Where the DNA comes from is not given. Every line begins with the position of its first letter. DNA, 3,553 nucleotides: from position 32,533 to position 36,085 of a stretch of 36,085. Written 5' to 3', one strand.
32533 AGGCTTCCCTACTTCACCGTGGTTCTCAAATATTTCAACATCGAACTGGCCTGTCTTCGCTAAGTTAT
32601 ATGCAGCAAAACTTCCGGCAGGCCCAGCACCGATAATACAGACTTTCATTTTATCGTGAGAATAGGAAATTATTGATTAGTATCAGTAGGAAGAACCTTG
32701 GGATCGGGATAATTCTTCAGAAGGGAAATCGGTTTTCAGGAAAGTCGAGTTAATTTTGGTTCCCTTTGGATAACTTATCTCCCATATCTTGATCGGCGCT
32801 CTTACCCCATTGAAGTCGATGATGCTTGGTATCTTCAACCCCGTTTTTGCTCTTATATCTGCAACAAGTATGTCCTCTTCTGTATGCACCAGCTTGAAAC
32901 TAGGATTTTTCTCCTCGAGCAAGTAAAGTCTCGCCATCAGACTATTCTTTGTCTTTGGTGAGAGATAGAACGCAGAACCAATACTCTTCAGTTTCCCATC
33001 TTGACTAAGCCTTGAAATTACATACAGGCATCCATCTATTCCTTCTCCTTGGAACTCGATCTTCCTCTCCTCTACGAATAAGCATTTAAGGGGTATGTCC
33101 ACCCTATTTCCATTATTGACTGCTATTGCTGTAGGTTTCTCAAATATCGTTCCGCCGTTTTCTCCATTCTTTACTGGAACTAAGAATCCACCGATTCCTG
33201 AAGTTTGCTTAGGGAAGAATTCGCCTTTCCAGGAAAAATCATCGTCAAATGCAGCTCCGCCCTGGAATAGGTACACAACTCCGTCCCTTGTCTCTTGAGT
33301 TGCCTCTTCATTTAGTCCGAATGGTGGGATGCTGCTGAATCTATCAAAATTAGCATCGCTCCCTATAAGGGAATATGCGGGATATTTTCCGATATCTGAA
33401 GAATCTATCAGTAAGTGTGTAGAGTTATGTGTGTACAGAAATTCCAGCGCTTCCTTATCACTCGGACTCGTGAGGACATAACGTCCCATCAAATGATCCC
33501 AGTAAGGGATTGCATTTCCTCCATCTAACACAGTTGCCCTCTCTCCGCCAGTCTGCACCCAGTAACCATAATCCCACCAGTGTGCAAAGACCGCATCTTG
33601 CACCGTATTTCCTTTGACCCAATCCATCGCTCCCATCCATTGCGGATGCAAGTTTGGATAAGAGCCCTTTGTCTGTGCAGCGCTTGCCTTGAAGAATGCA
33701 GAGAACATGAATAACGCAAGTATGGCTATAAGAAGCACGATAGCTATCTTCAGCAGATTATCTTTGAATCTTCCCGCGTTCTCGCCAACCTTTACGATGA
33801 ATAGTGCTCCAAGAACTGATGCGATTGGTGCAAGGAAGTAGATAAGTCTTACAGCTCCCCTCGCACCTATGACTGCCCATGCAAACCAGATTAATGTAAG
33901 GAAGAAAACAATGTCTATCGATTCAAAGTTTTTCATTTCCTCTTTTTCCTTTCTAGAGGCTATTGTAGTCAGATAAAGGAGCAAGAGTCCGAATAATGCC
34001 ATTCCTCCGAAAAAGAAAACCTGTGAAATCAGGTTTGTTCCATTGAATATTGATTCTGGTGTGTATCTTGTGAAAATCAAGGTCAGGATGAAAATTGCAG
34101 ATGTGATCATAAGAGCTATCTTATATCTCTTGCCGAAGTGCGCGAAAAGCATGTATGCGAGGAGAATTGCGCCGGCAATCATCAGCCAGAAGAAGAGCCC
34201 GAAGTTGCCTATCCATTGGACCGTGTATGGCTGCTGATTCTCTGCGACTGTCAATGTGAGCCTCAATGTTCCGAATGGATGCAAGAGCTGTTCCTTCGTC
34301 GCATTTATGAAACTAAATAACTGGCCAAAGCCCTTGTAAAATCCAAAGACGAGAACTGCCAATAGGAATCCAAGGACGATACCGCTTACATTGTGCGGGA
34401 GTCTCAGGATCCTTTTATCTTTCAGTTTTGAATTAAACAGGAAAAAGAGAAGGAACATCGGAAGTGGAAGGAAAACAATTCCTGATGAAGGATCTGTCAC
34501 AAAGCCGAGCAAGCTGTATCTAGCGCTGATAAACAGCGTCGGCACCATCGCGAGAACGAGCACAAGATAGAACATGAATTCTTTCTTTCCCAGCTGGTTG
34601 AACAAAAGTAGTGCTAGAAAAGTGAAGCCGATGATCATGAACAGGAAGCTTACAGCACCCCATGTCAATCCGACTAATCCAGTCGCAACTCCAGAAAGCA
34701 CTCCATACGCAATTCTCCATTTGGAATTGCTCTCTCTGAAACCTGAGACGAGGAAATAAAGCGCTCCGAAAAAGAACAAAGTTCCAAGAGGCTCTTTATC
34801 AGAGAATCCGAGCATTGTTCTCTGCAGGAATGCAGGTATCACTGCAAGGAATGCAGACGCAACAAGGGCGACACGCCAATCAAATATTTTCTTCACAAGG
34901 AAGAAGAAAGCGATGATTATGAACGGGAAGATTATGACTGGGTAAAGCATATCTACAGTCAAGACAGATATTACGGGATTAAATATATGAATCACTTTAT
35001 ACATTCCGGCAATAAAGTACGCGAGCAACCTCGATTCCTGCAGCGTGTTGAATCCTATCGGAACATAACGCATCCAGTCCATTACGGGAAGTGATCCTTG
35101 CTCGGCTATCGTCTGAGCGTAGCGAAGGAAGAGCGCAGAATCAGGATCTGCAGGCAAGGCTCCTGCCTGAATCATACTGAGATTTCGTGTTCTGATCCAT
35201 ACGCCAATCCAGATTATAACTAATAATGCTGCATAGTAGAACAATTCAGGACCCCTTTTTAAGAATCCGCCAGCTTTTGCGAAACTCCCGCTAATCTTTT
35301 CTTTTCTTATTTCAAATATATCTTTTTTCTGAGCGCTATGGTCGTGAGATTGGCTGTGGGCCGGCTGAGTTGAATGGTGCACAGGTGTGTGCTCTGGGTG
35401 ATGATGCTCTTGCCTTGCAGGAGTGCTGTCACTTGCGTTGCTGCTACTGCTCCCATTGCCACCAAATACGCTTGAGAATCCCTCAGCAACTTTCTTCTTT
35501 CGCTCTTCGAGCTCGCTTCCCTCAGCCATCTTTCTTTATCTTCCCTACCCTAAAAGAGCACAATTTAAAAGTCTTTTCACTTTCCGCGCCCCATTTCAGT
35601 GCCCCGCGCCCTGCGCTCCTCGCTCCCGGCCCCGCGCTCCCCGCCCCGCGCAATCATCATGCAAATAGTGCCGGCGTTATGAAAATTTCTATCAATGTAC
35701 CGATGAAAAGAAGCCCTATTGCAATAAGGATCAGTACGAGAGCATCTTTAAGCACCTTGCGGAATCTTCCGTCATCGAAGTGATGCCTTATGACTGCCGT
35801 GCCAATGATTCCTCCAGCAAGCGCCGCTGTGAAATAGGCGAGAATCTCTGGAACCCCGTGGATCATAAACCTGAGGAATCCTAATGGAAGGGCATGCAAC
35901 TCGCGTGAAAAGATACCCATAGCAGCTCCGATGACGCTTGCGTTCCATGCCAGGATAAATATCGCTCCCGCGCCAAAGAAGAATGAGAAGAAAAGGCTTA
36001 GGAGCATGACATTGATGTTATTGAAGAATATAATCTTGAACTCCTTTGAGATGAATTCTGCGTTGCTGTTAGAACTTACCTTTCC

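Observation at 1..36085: Archaeal AglB/dolichol glycosylation locus loaded with bacterial LPS/O-antigen-type modules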

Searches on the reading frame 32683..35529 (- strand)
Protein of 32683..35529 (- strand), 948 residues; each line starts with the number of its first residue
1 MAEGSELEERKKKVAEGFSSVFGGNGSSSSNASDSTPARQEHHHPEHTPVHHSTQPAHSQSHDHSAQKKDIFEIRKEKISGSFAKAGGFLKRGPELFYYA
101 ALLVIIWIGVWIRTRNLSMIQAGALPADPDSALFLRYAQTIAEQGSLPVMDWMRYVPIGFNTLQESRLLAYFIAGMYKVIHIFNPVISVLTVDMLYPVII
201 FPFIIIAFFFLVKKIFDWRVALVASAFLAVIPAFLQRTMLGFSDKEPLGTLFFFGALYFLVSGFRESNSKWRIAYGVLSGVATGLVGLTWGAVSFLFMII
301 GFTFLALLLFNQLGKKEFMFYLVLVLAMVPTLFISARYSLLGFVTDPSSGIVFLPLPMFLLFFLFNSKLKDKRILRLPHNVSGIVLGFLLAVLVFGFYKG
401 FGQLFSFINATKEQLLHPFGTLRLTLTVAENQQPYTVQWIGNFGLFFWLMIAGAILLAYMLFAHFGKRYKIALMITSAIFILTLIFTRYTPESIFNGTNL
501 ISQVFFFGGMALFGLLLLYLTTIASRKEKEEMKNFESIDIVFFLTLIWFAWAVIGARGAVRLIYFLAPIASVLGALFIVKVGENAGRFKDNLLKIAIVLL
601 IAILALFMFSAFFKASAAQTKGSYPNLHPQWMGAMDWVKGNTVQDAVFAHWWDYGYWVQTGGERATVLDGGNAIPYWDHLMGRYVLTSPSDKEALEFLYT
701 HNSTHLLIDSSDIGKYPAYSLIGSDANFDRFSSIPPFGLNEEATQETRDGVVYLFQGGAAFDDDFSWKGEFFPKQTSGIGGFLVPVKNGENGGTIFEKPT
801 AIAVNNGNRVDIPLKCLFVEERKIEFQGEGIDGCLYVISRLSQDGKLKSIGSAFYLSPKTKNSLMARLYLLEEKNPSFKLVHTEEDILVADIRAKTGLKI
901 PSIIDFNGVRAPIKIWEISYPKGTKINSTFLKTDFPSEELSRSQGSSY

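Call 7: search_protein_families(library=pfam, proteins=[window:32683-35529:-], max_evalue=0.01)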
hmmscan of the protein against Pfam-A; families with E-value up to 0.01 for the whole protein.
window:32683-35529:- (948 aa): 2 families
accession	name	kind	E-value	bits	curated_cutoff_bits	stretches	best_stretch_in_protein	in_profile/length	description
PF02516.20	STT3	-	1e-14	55.4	24.5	1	154-363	61-263/405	Oligosaccharyl transferase STT3, N-terminal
PF21436.2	STT3-PglB_core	-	0.0027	18.6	23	1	649-673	6-30/131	STT3/PglB/AglB core domain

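Call 11: find_encoding_contigs(protein=window:32683-35529:-, flank=10000, max_places=6)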
Protein window:32683-35529:- (948 aa): 23 contigs read that carry it; 6 places shown.
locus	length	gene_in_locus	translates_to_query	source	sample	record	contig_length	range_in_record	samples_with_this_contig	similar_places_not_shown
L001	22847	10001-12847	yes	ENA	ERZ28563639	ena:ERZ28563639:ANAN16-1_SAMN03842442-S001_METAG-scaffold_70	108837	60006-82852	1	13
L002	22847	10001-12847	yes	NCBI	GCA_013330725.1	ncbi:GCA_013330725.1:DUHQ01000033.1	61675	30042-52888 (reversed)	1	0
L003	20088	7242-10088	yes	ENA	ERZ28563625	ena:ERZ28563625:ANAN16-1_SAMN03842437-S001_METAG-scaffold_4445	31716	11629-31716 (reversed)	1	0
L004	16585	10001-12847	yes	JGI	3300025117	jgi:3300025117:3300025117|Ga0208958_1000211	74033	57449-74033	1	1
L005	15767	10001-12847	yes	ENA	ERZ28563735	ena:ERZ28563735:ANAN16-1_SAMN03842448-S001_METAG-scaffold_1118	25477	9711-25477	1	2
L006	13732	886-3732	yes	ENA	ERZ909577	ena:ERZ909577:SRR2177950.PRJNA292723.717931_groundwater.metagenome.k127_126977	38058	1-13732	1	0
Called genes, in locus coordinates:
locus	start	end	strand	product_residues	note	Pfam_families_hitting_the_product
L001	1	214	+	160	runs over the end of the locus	PF00828:Ribosomal_L27A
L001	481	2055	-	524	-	-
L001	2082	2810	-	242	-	PF00535:Glycos_transf_2, PF13641:Glyco_tranf_2_3 (weak)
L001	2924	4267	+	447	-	PF00344:SecY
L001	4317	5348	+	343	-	PF00291:PALP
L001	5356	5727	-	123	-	-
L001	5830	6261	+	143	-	PF01956:EMC3_TMCO1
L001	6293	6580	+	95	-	-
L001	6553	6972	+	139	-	PF02996:Prefoldin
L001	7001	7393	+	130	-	PF05618:RimB-like (faint), PF13650:Asp_protease_2 (weak), PF13975:gag-asp_proteas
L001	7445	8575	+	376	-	PF07478:Dala_Dala_lig_C (faint), PF02655:ATP-grasp_3, PF08443:RimK, PF02955:GSH-S_ATP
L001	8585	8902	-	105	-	PF03091:CutA1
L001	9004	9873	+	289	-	PF01944:SpoIIM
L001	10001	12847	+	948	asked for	PF02516:STT3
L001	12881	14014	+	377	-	PF01266:DAO (faint), PF01494:FAD_binding_3, PF03486:HI0933_like (weak), PF13450:NAD_binding_8 (weak)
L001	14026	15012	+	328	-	PF00953:Glycos_transf_4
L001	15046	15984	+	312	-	PF01073:3Beta_HSD, PF01370:Epimerase, PF02719:Polysacc_synt_2, PF04321:RmlD_sub_bind, PF07993:NAD_binding_4, PF13460:NAD_binding_10, PF16363:GDP_Man_Dehyd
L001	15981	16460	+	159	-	PF13302:Acetyltransf_3 (weak), PF00583:Acetyltransf_1, PF13673:Acetyltransf_10 (weak), PF13508:Acetyltransf_7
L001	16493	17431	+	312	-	PF00535:Glycos_transf_2, PF10111:Glyco_tranf_2_2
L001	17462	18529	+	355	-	PF01075:Glyco_transf_9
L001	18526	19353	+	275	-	PF00535:Glycos_transf_2, PF10111:Glyco_tranf_2_2, PF13641:Glyco_tranf_2_3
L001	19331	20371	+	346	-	PF13439:Glyco_transf_4, PF13524:Glyco_trans_1_2 (faint), PF00534:Glycos_transf_1, PF13692:Glyco_trans_1_4, PF00982:Glyco_transf_20 (weak), PF20706:GT4-conflict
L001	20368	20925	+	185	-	PF08241:Methyltransf_11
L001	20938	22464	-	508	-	PF13231:PMT_2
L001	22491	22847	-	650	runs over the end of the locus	PF01075:Glyco_transf_9, PF00535:Glycos_transf_2, PF13641:Glyco_tranf_2_3, PF13632:Glyco_trans_2_3 (faint)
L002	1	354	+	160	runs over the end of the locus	PF00828:Ribosomal_L27A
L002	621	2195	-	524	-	-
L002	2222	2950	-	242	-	PF00535:Glycos_transf_2, PF13641:Glyco_tranf_2_3 (weak)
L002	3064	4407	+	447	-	PF00344:SecY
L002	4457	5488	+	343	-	PF00291:PALP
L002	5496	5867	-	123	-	-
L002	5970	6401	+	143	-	PF01956:EMC3_TMCO1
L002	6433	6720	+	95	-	-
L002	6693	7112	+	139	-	PF02996:Prefoldin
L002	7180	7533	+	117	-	PF09668:Asp_protease (weak), PF05618:RimB-like (faint), PF13650:Asp_protease_2 (weak), PF13975:gag-asp_proteas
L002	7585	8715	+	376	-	PF07478:Dala_Dala_lig_C (faint), PF02655:ATP-grasp_3, PF08443:RimK, PF02955:GSH-S_ATP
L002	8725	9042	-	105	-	PF03091:CutA1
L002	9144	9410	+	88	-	-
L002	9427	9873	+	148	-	PF01944:SpoIIM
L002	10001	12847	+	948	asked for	PF02516:STT3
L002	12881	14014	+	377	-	PF01266:DAO (faint), PF01494:FAD_binding_3, PF03486:HI0933_like (weak), PF13450:NAD_binding_8 (weak)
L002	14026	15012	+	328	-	PF00953:Glycos_transf_4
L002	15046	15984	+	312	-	PF01073:3Beta_HSD, PF01370:Epimerase, PF02719:Polysacc_synt_2, PF04321:RmlD_sub_bind, PF07993:NAD_binding_4, PF13460:NAD_binding_10, PF16363:GDP_Man_Dehyd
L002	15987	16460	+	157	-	PF13302:Acetyltransf_3 (weak), PF00583:Acetyltransf_1, PF13673:Acetyltransf_10 (weak), PF13508:Acetyltransf_7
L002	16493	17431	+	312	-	PF00535:Glycos_transf_2, PF10111:Glyco_tranf_2_2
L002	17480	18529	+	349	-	PF01075:Glyco_transf_9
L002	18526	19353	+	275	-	PF00535:Glycos_transf_2, PF10111:Glyco_tranf_2_2, PF13641:Glyco_tranf_2_3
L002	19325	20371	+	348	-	PF13439:Glyco_transf_4, PF13524:Glyco_trans_1_2 (faint), PF00534:Glycos_transf_1, PF13692:Glyco_trans_1_4, PF00982:Glyco_transf_20 (weak), PF20706:GT4-conflict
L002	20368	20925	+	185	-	PF08241:Methyltransf_11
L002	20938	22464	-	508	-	PF13231:PMT_2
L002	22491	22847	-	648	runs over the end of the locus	PF01075:Glyco_transf_9, PF00535:Glycos_transf_2, PF13641:Glyco_tranf_2_3, PF13632:Glyco_trans_2_3 (faint)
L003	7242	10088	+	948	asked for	PF02516:STT3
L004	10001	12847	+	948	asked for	PF02516:STT3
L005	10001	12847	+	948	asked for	PF02516:STT3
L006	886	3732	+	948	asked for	PF02516:STT3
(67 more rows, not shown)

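Call 15: list_cluster_members(proteins=[L002:3064-4407:+, L002:4457-5488:+, L002:7585-8715:+, L002:621-2195:-])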
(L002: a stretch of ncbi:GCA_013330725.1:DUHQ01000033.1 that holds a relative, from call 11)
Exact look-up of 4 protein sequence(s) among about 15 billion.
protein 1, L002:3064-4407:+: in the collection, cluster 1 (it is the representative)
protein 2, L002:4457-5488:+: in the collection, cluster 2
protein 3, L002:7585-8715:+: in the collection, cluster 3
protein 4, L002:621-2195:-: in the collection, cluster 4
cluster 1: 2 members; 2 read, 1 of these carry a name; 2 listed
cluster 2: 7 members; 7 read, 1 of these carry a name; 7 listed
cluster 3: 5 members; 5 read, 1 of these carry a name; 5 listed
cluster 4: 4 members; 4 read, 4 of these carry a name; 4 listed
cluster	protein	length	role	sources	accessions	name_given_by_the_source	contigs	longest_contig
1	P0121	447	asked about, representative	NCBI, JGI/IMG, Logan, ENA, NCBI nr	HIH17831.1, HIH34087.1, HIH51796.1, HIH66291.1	MAG TPA: preprotein translocase subunit SecY [Nanoarchaeota archaeon] | MAG: preprotein translocase subunit SecY [archaeon GW2011_AR6]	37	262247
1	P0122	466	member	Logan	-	-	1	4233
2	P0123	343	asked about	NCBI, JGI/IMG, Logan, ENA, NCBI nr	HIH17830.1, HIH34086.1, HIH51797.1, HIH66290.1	MAG TPA: PLP-dependent lyase/thiolase [Nanoarchaeota archaeon] | MAG: hypothetical protein QT01_C0010G0020 [archaeon GW2011_AR6]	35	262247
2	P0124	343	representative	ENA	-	-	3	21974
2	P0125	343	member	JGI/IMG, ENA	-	-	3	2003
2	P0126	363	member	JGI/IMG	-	-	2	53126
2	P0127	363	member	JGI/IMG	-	-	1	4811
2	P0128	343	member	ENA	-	-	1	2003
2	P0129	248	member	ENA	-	-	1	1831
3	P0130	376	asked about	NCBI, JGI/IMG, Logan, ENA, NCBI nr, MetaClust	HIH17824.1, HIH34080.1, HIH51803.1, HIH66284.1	MAG TPA: RimK family alpha-L-glutamate ligase [Nanoarchaeota archaeon] | MAG: hypothetical protein QT01_C0010G0014 [archaeon GW2011_AR6] | \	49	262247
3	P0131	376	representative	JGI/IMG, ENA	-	-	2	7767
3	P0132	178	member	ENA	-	-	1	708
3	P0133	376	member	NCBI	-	-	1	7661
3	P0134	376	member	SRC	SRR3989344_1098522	-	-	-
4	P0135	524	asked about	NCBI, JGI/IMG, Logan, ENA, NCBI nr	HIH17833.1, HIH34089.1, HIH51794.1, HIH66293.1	MAG TPA: hypothetical protein HA282_03695 [Nanoarchaeota archaeon] | hypothetical protein [Nanoarchaeota archaeon]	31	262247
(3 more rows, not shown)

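Call 31: search_protein_families(library=ncbifam, proteins=[window:32683-35529:-], max_evalue=0.001)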
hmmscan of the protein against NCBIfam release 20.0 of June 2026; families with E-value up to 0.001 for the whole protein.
window:32683-35529:- (948 aa): 1 family
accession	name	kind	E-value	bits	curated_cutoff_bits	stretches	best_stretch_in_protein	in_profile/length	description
TIGR04154.1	archaeo_STT3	subfamily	3.3e-26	91.9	450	1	100-666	2-552/831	oligosaccharyl transferase, archaeosortase A system-associated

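Call 58: search_protein_families(library=pfam, proteins=[L001:9004-9873:+, L001:481-2055:-, L001:2082-2810:-], max_evalue=0.1)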
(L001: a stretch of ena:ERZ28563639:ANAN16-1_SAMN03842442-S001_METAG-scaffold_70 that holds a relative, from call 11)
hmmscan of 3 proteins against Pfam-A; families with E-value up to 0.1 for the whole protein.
L001:9004-9873:+ (289 aa): 3 families
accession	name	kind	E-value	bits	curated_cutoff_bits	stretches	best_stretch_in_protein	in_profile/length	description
PF01944.22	SpoIIM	-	2.8e-18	66.8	26.9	1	96-285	2-163/163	Stage II sporulation protein M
PF24432.1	DUF7555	-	0.0034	17.8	28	1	94-185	43-132/133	Family of unknown function (DUF7555)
PF02656.20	DUF202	-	0.063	14.2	23.4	1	229-277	11-59/68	Domain of unknown function (DUF202)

L001:481-2055:- (524 aa): 1 family
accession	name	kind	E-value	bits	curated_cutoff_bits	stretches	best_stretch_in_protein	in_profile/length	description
PF13231.12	PMT_2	-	0.00015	22.5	26.1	1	83-223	21-154/160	Dolichyl-phosphate-mannose-protein mannosyltransferase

L001:2082-2810:- (242 aa): 5 families
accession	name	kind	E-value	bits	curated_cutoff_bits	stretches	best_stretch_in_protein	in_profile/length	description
PF00535.33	Glycos_transf_2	-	6.6e-31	107.9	23.3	1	4-176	1-167/168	Glycosyl transferase family 2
PF13641.12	Glyco_tranf_2_3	-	3.7e-07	30.8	27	1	4-129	4-128/230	Glycosyltransferase like family 2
PF10111.15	Glyco_tranf_2_2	-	0.0062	16.5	27.3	1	34-110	29-103/276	Glycosyltransferase like family 2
PF09084.16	NMT1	-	0.011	16.1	20.5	1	46-121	135-210/216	NMT1/THI5 like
PF01338.23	Bac_thur_toxin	-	0.041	13.8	25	1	138-192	118-172/230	Bacillus thuringiensis toxin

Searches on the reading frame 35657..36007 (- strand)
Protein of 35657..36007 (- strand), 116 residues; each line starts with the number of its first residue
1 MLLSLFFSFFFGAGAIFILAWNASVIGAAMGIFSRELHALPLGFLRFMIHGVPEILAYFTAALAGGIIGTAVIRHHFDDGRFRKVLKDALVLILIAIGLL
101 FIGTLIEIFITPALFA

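Call 7: search_protein_families(library=pfam, proteins=[window:35657-36007:-], max_evalue=0.01)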
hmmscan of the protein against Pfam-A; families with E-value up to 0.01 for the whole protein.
window:35657-36007:- (116 aa): 3 families
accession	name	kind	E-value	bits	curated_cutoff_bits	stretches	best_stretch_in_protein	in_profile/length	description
PF01944.22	SpoIIM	-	1.2e-12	48.5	26.9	1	2-112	56-163/163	Stage II sporulation protein M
PF01943.22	Polysacc_synt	-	0.0043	17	28.2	1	33-106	146-221/274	Polysaccharide biosynthesis protein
PF02656.20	DUF202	-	0.0057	17.5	23.4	1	56-104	11-59/68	Domain of unknown function (DUF202)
